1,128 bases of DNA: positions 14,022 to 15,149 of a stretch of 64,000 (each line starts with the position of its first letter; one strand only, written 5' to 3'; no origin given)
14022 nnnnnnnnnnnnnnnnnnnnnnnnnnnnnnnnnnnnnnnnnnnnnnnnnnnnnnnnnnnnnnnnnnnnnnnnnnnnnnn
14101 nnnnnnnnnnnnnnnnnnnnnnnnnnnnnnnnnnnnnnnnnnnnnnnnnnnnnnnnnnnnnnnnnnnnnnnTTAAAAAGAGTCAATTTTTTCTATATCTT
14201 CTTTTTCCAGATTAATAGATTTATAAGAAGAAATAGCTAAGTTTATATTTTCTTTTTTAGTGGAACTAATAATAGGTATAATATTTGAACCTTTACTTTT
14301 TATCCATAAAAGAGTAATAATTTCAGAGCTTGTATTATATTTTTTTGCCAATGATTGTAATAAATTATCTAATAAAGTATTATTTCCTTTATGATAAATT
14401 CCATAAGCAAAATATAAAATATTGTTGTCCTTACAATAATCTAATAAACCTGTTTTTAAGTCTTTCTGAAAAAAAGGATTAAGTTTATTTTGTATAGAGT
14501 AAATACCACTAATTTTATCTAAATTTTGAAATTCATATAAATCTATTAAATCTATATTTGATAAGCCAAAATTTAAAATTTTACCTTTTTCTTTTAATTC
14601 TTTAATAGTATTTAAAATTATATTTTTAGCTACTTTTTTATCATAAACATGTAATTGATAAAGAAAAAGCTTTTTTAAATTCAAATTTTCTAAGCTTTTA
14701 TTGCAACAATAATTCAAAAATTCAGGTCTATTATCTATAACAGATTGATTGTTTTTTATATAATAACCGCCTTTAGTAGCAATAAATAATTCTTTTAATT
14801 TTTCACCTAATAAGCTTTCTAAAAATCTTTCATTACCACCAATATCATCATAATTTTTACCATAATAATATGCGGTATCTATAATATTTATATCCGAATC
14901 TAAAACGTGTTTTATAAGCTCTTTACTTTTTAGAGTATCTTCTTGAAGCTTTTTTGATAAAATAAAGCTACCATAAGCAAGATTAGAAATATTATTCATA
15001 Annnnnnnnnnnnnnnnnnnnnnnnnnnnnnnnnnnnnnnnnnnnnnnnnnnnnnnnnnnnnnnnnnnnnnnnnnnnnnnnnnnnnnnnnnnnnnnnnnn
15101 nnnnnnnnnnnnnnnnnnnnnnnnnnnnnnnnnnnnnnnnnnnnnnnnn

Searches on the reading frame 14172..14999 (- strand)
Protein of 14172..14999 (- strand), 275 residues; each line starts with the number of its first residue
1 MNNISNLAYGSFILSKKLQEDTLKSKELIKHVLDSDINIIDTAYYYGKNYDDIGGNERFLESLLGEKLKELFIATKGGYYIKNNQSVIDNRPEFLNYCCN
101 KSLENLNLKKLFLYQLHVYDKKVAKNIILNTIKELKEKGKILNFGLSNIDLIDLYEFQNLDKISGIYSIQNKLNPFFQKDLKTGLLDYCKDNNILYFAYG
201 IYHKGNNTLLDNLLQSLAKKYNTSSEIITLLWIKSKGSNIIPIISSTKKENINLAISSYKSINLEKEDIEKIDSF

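Call 27: search_protein_families(library=pfam, proteins=[window:14172-14999:-])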
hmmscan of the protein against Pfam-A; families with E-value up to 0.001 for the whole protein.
window:14172-14999:- (275 aa): 1 family
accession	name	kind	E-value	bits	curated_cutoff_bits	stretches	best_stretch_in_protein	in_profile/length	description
PF00248.27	Aldo_ket_red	-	7.6e-36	124.1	24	1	23-274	19-288/291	Aldo/keto reductase family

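Call 32: find_encoding_contigs(protein=window:14172-14999:-, flank=10000, max_places=6)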
Protein window:14172-14999:- (275 aa): 2 contigs read that carry it; 2 places shown.
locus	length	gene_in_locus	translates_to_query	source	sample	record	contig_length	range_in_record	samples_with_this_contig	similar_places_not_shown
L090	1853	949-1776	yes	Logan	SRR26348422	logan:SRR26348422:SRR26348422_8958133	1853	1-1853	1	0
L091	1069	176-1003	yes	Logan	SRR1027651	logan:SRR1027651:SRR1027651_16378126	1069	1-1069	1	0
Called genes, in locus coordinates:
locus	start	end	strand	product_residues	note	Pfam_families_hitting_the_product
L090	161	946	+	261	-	PF27214:PM1083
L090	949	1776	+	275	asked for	PF00248:Aldo_ket_red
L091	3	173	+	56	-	?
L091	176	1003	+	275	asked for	PF00248:Aldo_ket_red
